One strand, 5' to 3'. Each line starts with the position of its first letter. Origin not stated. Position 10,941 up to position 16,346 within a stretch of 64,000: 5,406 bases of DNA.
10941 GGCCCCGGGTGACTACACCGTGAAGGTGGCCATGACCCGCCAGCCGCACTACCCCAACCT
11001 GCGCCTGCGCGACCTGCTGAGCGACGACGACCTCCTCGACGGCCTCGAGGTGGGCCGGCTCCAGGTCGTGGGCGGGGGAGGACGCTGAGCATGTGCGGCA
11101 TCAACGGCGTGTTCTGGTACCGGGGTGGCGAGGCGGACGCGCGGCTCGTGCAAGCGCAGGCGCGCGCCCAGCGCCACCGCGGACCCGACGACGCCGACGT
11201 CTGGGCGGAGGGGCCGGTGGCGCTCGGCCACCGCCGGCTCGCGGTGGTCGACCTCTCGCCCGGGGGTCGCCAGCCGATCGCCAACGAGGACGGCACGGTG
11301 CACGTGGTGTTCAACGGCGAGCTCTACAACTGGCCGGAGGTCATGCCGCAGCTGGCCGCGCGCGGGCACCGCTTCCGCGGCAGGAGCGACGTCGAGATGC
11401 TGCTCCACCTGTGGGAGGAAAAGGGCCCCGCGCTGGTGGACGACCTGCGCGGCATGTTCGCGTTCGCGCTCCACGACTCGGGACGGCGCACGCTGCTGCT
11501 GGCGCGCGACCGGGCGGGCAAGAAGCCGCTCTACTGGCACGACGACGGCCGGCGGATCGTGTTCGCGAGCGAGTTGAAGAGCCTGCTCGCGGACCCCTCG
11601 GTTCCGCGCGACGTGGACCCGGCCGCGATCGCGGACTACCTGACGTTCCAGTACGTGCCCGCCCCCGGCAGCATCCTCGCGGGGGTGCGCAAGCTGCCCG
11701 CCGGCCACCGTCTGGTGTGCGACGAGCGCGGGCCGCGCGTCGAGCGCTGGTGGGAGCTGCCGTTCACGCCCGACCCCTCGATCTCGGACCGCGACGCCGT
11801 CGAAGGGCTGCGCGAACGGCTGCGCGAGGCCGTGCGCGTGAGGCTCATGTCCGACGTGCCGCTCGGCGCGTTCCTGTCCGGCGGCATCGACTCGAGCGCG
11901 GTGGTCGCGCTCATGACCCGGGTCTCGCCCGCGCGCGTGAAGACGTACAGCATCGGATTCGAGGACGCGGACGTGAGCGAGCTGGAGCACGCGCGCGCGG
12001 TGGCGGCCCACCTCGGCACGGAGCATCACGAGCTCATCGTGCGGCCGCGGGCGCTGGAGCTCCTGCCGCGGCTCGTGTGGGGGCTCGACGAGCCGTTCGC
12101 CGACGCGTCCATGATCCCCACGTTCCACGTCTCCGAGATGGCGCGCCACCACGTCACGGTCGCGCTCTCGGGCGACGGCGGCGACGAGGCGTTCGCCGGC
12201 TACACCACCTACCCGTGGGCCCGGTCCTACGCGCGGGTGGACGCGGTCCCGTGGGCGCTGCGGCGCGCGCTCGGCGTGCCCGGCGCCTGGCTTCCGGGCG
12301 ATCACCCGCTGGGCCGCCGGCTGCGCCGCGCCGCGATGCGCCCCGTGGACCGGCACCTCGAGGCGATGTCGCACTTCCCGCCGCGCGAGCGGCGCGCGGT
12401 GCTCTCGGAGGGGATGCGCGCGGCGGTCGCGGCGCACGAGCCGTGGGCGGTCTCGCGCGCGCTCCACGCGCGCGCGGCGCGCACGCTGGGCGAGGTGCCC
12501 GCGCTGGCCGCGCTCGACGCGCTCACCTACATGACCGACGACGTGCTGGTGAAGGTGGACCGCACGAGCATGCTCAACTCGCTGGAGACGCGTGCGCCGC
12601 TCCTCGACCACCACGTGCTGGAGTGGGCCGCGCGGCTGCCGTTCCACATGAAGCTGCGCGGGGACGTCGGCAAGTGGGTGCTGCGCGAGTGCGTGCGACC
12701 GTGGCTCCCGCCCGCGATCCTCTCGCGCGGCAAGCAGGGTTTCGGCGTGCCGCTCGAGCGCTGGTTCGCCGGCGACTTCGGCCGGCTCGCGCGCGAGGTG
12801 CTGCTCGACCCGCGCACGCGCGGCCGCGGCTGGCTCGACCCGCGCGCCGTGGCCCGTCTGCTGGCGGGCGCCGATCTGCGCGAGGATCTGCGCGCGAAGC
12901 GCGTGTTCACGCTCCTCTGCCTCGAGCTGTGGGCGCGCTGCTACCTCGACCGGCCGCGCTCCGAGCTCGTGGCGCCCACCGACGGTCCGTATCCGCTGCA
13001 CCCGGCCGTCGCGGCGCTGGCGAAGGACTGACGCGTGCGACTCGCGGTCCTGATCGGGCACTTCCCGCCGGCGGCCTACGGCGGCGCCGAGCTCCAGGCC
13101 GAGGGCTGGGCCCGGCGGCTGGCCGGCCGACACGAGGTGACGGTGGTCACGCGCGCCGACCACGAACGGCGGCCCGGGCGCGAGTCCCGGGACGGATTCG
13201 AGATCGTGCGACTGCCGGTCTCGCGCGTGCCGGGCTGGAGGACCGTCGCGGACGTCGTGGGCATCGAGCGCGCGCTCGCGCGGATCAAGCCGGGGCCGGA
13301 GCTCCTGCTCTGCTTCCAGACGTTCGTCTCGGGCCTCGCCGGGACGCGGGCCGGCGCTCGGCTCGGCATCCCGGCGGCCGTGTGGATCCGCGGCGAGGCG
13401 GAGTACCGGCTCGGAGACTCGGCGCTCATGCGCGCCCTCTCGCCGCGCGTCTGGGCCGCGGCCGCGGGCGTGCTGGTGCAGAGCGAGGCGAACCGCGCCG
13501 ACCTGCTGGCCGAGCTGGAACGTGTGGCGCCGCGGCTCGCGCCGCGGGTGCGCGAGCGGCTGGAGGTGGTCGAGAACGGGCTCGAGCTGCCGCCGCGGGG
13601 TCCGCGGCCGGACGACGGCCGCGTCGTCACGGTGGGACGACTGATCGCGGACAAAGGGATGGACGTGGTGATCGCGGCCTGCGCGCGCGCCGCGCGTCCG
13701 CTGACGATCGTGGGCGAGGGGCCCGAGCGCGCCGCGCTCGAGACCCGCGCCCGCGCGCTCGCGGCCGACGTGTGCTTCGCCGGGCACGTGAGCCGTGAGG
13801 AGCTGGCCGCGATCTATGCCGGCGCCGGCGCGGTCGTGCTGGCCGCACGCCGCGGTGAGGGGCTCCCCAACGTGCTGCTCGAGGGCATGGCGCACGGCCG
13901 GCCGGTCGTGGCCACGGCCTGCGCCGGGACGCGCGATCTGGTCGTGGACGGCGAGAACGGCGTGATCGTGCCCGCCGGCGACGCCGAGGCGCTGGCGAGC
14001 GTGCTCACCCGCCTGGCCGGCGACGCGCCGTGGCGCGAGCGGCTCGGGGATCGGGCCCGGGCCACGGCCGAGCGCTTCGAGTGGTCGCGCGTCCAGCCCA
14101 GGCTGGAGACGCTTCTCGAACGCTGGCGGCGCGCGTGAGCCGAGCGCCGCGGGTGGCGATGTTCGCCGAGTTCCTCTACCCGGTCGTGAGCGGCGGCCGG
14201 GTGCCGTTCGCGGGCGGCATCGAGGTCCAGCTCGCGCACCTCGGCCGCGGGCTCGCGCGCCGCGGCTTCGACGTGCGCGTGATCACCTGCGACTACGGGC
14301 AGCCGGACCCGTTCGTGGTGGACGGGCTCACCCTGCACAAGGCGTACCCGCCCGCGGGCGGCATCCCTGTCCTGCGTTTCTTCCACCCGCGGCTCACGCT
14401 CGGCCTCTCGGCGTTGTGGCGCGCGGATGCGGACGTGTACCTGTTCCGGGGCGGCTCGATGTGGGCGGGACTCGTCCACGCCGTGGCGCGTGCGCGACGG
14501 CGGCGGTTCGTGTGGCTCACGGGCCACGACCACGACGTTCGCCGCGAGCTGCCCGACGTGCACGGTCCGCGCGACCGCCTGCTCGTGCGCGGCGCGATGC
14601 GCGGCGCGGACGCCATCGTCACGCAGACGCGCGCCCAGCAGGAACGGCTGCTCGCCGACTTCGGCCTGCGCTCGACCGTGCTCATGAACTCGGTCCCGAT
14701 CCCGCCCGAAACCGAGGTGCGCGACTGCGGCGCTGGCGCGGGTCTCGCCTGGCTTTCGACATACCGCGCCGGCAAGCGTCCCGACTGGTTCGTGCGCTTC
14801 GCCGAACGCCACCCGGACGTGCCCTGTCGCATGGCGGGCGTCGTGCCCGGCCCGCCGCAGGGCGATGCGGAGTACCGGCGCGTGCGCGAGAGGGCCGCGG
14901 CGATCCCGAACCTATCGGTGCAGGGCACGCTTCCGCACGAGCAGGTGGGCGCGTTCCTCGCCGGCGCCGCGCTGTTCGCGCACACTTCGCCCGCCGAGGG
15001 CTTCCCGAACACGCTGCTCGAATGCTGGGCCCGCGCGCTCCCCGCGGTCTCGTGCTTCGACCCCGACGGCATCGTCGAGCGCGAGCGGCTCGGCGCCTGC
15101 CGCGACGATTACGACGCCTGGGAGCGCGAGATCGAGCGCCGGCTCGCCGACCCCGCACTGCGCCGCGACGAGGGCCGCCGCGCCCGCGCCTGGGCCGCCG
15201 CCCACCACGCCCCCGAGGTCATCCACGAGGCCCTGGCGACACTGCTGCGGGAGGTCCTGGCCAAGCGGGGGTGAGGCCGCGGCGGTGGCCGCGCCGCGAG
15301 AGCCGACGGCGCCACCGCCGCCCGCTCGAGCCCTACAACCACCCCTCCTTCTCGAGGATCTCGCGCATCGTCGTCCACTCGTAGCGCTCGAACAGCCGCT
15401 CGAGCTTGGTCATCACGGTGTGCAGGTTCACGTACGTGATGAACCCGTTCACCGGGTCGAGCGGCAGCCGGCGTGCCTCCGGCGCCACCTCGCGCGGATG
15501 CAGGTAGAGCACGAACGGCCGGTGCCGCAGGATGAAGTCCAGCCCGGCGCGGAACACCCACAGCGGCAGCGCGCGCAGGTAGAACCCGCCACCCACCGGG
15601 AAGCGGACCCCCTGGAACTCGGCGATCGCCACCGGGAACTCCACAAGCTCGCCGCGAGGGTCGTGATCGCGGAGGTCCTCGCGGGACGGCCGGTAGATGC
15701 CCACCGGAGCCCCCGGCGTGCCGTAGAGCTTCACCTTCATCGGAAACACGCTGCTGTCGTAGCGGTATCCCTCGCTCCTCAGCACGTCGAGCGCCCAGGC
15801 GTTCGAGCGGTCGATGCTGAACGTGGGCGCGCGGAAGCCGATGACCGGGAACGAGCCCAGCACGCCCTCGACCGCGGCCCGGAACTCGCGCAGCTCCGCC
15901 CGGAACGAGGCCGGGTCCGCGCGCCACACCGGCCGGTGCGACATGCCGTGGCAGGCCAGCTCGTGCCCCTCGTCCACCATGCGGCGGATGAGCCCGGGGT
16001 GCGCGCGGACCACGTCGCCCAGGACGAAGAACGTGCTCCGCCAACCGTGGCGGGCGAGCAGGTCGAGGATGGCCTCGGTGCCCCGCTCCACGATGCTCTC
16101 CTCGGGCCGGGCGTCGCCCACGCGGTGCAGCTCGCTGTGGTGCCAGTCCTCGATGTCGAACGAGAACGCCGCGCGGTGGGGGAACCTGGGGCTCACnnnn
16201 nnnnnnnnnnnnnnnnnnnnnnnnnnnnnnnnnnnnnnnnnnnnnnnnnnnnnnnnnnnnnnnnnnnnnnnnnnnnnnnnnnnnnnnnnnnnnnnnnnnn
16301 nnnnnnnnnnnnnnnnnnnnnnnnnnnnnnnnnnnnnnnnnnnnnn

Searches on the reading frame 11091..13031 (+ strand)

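Call 45: search_protein_families(library=pfam, proteins=[window:11091-13031:+], max_evalue=0.0001)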
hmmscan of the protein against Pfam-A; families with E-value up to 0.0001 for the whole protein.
window:11091-13031:+ (646 aa): 4 families
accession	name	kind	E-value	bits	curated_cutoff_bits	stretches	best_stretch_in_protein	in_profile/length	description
PF00733.27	Asn_synthase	-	2.7e-98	330.3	21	1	240-616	2-354/354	Asparagine synthase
PF13537.11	GATase_7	-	1.7e-40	138.3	25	1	47-167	1-123/123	Glutamine amidotransferase domain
PF13522.11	GATase_6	-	1.3e-39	135.6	27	1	32-161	1-130/130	Glutamine amidotransferase domain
PF12481.13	DUF3700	-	3e-06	27.3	27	1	115-160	125-170/228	Aluminium induced protein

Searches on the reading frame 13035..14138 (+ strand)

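Call 46: search_protein_families(library=pfam, proteins=[window:13035-14138:+], max_evalue=0.0001)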
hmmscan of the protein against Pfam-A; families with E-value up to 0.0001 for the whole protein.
window:13035-14138:+ (367 aa): 4 families
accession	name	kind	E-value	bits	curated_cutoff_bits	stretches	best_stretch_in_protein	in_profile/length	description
PF13692.12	Glyco_trans_1_4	-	3.5e-31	108.8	27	1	196-329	3-141/142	Glycosyl transferases group 1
PF00534.26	Glycos_transf_1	-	9.2e-30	103.9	26.4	1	192-343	13-171/172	Glycosyl transferases group 1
PF13439.12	Glyco_transf_4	-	6.9e-09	36.4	28.5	1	15-164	1-154/170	Glycosyltransferase Family 4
PF13524.12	Glyco_trans_1_2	-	5.7e-06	26.8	25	1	220-346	14-130/144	Glycosyl transferase-like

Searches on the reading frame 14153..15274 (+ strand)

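Call 46: search_protein_families(library=pfam, proteins=[window:14153-15274:+], max_evalue=0.0001)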
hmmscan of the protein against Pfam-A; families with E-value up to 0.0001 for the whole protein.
window:14153-15274:+ (373 aa): 4 families
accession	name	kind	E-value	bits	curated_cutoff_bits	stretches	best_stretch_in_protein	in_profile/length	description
PF13579.12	Glyco_trans_4_4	-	8.8e-16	59.1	29.7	1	21-174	1-149/158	Glycosyl transferase 4-like domain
PF13439.12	Glyco_transf_4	-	8.2e-14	52.4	28.5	1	21-177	2-162/170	Glycosyltransferase Family 4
PF00534.26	Glycos_transf_1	-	6.4e-08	32.8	26.4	1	216-347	40-172/172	Glycosyl transferases group 1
PF13692.12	Glyco_trans_1_4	-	7.1e-08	33.3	27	1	222-333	33-142/142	Glycosyl transferases group 1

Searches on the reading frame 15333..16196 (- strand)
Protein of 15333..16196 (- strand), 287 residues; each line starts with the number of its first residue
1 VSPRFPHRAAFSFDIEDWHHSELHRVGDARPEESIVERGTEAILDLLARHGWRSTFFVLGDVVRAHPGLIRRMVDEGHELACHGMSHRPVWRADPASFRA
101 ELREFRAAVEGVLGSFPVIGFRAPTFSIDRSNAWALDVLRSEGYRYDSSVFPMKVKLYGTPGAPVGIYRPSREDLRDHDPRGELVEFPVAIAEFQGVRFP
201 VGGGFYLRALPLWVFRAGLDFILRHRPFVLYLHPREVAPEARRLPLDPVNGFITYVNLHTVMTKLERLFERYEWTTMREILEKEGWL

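Call 46: search_protein_families(library=pfam, proteins=[window:15333-16196:-], max_evalue=0.0001)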
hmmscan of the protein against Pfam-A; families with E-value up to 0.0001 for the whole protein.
window:15333-16196:- (287 aa): 2 families
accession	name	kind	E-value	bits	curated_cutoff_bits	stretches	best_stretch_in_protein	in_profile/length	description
PF11959.13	DUF3473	-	1.8e-29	102.8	29.6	1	148-281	1-129/130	Domain of unknown function (DUF3473)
PF01522.26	Polysacc_deac_1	-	6.8e-21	74.9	23.1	1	37-145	18-122/124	Polysaccharide deacetylase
